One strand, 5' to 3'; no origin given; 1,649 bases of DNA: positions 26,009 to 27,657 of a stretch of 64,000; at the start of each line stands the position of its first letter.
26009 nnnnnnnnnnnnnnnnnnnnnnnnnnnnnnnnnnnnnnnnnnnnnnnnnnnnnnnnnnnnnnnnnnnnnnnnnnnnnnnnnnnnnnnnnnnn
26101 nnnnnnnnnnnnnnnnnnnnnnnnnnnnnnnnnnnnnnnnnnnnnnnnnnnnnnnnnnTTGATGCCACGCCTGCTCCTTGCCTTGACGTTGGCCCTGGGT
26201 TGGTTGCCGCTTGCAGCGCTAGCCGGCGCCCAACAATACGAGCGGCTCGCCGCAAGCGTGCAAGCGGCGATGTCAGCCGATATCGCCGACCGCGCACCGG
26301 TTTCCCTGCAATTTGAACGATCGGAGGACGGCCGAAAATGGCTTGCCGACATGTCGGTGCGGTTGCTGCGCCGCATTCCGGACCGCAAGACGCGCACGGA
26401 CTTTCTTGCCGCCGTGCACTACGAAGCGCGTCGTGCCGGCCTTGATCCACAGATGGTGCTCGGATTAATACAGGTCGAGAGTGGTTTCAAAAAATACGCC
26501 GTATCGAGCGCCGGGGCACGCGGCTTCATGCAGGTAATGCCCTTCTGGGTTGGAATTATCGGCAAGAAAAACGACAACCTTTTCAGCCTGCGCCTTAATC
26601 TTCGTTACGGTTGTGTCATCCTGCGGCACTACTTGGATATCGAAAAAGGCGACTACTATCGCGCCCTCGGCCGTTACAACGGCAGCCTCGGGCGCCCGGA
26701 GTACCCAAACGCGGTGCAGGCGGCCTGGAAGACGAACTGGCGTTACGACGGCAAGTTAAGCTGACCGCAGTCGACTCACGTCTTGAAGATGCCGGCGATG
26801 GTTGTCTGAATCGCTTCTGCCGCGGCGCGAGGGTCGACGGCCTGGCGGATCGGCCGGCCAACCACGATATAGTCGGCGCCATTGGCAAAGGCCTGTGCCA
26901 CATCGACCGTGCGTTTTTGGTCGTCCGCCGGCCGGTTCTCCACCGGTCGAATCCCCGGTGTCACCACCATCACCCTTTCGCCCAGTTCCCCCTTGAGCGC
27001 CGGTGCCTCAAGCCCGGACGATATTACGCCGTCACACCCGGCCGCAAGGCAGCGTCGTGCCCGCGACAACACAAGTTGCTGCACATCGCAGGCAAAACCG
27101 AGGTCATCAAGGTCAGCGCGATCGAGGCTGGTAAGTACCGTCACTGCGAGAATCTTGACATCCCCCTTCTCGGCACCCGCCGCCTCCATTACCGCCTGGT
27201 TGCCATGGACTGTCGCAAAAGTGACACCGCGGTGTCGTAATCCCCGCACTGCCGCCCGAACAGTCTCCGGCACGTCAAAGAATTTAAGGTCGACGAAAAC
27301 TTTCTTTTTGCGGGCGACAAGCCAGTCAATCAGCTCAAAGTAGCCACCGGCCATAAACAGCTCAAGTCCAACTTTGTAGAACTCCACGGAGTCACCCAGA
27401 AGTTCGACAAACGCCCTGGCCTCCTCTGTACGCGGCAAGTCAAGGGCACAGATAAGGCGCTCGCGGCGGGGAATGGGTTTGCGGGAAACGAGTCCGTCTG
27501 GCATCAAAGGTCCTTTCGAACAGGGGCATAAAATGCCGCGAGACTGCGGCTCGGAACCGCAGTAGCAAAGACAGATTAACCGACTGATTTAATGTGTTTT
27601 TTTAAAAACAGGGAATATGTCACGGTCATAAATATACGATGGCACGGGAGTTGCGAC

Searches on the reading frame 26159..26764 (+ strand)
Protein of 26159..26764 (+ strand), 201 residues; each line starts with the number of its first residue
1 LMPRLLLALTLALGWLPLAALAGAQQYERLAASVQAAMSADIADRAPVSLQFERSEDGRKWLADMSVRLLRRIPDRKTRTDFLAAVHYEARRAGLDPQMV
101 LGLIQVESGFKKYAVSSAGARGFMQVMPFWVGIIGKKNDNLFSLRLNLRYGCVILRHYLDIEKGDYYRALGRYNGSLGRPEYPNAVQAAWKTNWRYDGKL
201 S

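Call 13: search_protein_families(library=pfam, proteins=[window:26159-26764:+], max_evalue=0.001)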
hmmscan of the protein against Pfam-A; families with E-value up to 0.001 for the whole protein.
window:26159-26764:+ (201 aa): 1 family
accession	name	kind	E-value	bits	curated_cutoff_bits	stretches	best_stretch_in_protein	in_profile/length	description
PF01464.25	SLT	-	3.9e-16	59.1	21.3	1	88-179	5-100/117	Transglycosylase SLT domain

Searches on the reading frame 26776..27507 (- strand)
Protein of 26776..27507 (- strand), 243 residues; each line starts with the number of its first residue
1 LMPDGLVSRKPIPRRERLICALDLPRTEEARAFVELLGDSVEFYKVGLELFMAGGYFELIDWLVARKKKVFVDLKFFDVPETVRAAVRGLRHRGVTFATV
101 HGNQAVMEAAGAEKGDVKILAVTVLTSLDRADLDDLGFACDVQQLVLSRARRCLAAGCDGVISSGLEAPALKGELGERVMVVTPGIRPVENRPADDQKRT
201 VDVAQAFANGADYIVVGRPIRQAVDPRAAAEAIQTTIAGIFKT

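Call 13: search_protein_families(library=pfam, proteins=[window:26776-27507:-], max_evalue=0.001)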
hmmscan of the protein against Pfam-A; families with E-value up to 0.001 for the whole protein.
window:26776-27507:- (243 aa): 1 family
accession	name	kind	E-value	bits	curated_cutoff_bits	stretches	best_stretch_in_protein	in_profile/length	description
PF00215.30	OMPdecase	-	2e-46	159.1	27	1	17-233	2-221/221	Orotidine 5'-phosphate decarboxylase / HUMPS family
